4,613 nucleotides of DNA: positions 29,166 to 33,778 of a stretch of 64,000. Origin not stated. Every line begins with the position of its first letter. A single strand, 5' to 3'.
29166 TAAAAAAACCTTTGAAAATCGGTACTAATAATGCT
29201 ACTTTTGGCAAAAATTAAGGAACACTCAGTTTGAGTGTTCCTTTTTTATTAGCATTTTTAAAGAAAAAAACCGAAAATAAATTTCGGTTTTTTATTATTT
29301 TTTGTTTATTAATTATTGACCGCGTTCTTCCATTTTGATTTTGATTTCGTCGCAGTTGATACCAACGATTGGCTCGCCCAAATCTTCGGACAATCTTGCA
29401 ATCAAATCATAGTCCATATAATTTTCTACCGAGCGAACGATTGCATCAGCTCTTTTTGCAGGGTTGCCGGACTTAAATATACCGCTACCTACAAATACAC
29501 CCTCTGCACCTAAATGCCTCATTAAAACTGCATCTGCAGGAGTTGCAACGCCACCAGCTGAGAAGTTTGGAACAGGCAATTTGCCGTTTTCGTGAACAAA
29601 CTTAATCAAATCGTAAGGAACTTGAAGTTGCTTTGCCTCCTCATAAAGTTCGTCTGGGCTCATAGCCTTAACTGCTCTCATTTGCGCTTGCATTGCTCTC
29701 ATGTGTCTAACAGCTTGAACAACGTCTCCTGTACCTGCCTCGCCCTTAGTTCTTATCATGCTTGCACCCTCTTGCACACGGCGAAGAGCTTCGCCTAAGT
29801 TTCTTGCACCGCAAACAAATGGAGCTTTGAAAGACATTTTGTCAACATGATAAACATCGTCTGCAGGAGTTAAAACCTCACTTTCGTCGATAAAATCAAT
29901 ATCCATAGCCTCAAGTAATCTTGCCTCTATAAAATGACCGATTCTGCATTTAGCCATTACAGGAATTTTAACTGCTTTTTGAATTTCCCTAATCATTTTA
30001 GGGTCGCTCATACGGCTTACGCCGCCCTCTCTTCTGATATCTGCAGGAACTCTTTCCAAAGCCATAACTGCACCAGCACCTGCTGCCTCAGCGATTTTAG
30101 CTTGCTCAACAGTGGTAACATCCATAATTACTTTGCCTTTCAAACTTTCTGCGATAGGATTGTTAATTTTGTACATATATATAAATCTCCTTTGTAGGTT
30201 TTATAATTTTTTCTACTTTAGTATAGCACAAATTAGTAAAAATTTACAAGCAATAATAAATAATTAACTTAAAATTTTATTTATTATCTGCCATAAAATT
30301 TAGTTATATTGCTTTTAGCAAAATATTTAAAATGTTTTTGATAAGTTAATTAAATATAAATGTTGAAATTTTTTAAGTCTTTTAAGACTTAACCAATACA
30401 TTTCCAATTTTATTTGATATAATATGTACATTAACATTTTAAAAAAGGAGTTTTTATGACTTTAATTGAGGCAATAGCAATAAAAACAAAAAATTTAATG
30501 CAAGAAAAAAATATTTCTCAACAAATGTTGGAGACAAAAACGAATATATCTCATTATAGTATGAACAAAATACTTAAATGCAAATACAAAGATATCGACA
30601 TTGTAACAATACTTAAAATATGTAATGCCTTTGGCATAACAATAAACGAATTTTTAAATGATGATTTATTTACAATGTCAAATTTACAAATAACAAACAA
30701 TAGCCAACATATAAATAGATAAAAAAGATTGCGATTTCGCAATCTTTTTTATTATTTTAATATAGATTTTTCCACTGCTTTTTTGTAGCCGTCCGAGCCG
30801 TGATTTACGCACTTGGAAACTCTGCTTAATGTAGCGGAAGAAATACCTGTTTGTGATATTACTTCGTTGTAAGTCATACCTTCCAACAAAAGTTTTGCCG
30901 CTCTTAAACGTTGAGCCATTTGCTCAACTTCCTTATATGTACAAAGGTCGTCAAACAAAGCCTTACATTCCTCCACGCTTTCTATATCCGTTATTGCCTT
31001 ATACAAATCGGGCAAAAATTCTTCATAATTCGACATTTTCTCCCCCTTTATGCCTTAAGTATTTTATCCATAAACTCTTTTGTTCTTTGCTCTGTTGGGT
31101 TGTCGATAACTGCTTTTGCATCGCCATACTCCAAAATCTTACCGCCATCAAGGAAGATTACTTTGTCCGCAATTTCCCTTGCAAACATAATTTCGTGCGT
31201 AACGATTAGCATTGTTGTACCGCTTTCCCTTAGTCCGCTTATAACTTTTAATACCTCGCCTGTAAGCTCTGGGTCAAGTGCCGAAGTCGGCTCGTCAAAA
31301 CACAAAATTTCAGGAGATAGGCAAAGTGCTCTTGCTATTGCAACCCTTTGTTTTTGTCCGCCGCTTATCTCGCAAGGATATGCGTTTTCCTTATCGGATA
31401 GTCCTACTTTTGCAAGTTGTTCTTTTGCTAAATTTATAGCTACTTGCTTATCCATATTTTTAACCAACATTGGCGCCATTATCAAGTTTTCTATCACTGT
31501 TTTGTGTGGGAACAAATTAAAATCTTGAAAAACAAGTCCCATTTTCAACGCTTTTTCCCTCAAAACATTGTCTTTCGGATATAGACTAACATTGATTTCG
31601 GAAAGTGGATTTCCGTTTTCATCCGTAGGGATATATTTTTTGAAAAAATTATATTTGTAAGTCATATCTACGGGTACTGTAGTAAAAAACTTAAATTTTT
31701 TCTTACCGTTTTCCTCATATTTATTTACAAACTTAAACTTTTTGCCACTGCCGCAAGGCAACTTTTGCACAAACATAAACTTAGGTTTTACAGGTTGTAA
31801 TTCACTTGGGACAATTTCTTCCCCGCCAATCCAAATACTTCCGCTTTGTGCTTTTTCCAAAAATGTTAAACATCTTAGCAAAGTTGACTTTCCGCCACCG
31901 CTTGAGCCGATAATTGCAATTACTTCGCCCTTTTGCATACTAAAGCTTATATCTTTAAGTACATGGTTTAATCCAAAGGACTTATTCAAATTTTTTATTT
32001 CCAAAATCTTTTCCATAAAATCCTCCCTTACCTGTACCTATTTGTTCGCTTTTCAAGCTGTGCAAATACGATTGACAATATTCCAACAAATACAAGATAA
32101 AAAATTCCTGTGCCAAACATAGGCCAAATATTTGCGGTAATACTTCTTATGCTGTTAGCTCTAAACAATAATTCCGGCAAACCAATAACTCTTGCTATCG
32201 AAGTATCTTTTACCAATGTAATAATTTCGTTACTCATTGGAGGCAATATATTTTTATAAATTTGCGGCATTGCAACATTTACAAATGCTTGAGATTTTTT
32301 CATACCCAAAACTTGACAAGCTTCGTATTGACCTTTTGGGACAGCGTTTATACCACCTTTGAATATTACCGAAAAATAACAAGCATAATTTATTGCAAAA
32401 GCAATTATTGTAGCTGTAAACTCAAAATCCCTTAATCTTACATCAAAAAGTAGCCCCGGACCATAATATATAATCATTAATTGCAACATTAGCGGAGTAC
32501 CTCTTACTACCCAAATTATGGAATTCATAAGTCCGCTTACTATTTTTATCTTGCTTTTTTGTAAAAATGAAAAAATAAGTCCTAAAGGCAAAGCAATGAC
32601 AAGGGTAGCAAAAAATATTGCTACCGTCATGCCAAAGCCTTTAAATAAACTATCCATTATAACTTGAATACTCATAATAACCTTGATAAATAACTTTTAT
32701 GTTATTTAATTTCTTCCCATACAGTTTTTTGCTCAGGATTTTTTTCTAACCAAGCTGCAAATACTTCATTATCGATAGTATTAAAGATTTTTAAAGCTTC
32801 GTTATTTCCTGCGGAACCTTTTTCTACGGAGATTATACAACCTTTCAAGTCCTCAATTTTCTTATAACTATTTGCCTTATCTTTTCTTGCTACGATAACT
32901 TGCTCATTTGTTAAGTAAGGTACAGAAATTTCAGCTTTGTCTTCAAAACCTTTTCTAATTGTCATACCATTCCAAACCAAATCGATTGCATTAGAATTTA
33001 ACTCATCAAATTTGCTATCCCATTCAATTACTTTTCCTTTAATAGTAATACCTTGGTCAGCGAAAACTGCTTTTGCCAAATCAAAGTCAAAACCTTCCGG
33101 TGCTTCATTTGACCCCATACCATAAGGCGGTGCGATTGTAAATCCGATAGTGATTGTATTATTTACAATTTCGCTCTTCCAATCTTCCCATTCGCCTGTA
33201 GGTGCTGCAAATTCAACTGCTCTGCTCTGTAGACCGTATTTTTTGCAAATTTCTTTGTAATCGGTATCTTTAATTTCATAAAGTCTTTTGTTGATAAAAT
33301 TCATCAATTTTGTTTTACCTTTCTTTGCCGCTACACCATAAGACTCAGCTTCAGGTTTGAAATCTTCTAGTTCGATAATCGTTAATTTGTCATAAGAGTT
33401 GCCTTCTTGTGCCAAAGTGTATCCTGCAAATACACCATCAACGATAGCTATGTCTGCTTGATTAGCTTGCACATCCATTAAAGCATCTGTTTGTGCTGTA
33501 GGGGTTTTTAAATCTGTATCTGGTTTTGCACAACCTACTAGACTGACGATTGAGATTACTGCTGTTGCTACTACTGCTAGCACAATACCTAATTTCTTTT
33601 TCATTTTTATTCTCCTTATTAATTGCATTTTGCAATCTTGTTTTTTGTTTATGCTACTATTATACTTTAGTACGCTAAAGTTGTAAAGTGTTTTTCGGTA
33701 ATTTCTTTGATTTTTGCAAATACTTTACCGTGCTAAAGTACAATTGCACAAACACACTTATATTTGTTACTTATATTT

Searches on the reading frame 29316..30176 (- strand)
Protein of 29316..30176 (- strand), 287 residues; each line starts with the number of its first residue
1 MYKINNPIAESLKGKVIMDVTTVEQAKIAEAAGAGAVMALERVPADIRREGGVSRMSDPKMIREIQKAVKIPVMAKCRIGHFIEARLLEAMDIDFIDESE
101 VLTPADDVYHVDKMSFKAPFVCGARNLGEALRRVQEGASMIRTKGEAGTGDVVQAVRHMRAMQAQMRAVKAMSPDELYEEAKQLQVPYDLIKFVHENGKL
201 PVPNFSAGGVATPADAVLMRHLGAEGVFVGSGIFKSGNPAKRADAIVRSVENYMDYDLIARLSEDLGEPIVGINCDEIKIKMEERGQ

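Call 72: search_protein_families(library=ncbifam, proteins=[window:29316-30176:-], max_evalue=0.00001)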
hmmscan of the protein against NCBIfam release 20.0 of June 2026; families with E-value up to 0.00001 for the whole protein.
window:29316-30176:- (287 aa): 5 families
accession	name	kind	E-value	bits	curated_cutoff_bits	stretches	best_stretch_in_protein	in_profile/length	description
NF003215.0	PRK04180.1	equivalog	5.2e-142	472.6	395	1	3-286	12-297/298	pyridoxal 5'-phosphate synthase lyase subunit PdxS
TIGR00343.1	TIGR00343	equivalog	1.1e-133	445.2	438.45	1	5-286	2-286/287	pyridoxal 5'-phosphate synthase lyase subunit PdxS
NF010112.0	PRK13585.1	equivalog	2.8e-07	30.4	243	0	200-237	191-228/241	1-(5-phosphoribosyl)-5-[(5-phosphoribosylamino)methylideneamino]imidazole-4-carboxamide isomerase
TIGR00737.1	nifR3_yhdG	equivalog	9.9e-07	28.2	293.3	0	20-86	147-208/319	tRNA dihydrouridine synthase DusB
NF005741.0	PRK07565.1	subfamily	1.3e-06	27.8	303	0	7-76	104-172/335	dihydroorotate dehydrogenase-like protein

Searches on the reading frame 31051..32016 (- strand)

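Call 72: search_protein_families(library=ncbifam, proteins=[window:31051-32016:-], max_evalue=0.00001)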
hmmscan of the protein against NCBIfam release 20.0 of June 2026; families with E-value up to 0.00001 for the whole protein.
window:31051-32016:- (322 aa): 189 families (the best 25 are shown)
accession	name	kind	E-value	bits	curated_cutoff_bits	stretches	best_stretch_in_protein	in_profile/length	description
NF008428.0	PRK11264.1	equivalog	9.1e-89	296.9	406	2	144-321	72-249/250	L-cystine ABC transporter ATP-binding protein TcyN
NF007027.0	PRK09493.1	equivalog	1.6e-79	266.6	379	2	153-319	73-239/240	glutamine ABC transporter ATP-binding protein GlnQ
TIGR03005.1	ectoine_ehuA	equivalog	1.6e-76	256.8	345.4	2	151-320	81-251/252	ectoine/hydroxyectoine ABC transporter ATP-binding protein EhuA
NF007908.0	PRK10619.1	equivalog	2.8e-72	243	466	2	151-321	86-257/257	histidine ABC transporter ATP-binding protein HisP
NF008338.0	PRK11124.1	equivalog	1.3e-68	231.1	369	2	142-316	67-240/242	arginine ABC transporter ATP-binding protein ArtP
TIGR00972.1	3a0107s01c2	equivalog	2.2e-59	200.8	343.2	2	155-317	80-244/248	phosphate ABC transporter ATP-binding protein PstB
TIGR03265.1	PhnT2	equivalog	1.2e-52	179.3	457.7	2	157-317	76-236/353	putative 2-aminoethylphosphonate ABC transporter ATP-binding protein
TIGR02314.1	ABC_MetN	equivalog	1.1e-51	175.8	499.7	2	152-320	77-245/343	methionine ABC transporter ATP-binding protein MetN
TIGR02315.1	ABC_phnC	equivalog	1.3e-51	175.4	266.1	2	150-306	72-236/243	phosphonate ABC transporter ATP-binding protein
TIGR00968.1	3a0106s01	subfamily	5.8e-50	170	342.75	2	155-318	70-233/237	sulfate ABC transporter ATP-binding protein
TIGR02673.1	FtsE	equivalog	1.5e-49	168.5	264.85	2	158-292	80-213/214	cell division ATP-binding protein FtsE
TIGR03608.1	L_ocin_972_ABC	subfamily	7.1e-49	166.1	254.85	2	157-289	76-206/206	putative bacteriocin export ABC transporter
TIGR02211.1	LolD_lipo_ex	equivalog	1.6e-47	161.9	307.75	2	152-293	80-218/221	lipoprotein-releasing ABC transporter ATP-binding protein LolD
TIGR01186.1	proV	subfamily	4.1e-47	161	326.6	2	152-318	65-232/363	betaine/proline/choline family ABC transporter ATP-binding protein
TIGR02982.1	heterocyst_DevA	subfamily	9.9e-46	156.1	295.8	2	158-294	83-219/220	ABC exporter ATP-binding subunit, DevA family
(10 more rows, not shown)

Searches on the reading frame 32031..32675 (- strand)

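Call 72: search_protein_families(library=ncbifam, proteins=[window:32031-32675:-], max_evalue=0.00001)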
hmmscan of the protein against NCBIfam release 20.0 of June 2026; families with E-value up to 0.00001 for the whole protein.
window:32031-32675:- (215 aa): 10 families
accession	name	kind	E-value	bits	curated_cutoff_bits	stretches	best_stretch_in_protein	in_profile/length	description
NF011680.0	PRK15100.1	equivalog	4.8e-40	137.8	300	1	2-213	4-216/222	cystine ABC transporter permease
TIGR03003.1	ectoine_ehuD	equivalog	3.9e-38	131.5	205.2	1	5-210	8-211/212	ectoine/hydroxyectoine ABC transporter permease subunit EhuD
NF008336.0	PRK11122.1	equivalog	7.8e-38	130.4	248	1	7-212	5-216/222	arginine ABC transporter permease ArtM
NF008337.0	PRK11123.1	equivalog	1.2e-34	119.9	277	2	85-214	103-233/238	arginine ABC transporter permease ArtQ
TIGR03004.1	ectoine_ehuC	equivalog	2.6e-31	109.2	196.95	1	10-213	7-208/214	ectoine/hydroxyectoine ABC transporter permease subunit EhuC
NF007028.0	PRK09494.1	equivalog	3.1e-31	108.9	303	1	5-211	10-216/219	glutamine ABC transporter permease GlnP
NF011651.0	PRK15069.1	subfamily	1.2e-26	93.5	306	1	11-213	20-230/237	histidine ABC transporter permease HisM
NF011687.0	PRK15107.1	equivalog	6.3e-20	72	318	1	3-211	9-223/224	glutamate/aspartate ABC transporter permease GltK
NF011714.0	PRK15135.1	subfamily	4.1e-18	66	319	1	10-211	9-219/228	histidine ABC transporter permease HisQ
TIGR01726.1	HEQRo_perm_3TM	subfamily_domain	1e-17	64.4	42.2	1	7-107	2-99/99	ABC transporter permease subunit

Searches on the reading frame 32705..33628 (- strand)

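Call 72: search_protein_families(library=ncbifam, proteins=[window:32705-33628:-], max_evalue=0.00001)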
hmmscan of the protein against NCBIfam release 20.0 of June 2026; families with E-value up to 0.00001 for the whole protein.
window:32705-33628:- (308 aa): 8 families
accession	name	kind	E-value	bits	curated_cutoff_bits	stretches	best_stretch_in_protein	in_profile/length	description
TIGR01096.1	3A0103s03R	subfamily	7.6e-19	68.2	256.35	1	158-290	25-159/250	lysine/arginine/ornithine ABC transporter substrate-binding protein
NF007029.0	PRK09495.1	equivalog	8.6e-15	55.2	303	1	171-275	40-143/248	glutamine ABC transporter substrate-binding protein GlnH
NF008426.0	PRK11260.1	equivalog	4.1e-13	49.2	312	1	157-272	41-158/266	cystine ABC transporter substrate-binding protein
NF008112.0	PRK10859.1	equivalog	4.5e-11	41.9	354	1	166-277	52-163/483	membrane-bound lytic murein transglycosylase MltF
NF041765.1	ArtJ_Ecoli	equivalog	7.1e-10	38.9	510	1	164-273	30-136/243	arginine ABC transporter substrate-binding protein ArtJ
NF041764.1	ArtI_Ecoli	equivalog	1.5e-09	37.6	522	1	167-273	32-136/243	arginine ABC transporter substrate-binding protein ArtI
NF011583.0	PRK15007.1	subfamily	1.1e-08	34.7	358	1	167-273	32-136/243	arginine ABC transporter substrate-binding protein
TIGR03871.1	ABC_peri_MoxJ_2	subfamily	4.2e-07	29.8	212.15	0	11-132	105-228/232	quinoprotein dehydrogenase-associated putative ABC transporter substrate-binding protein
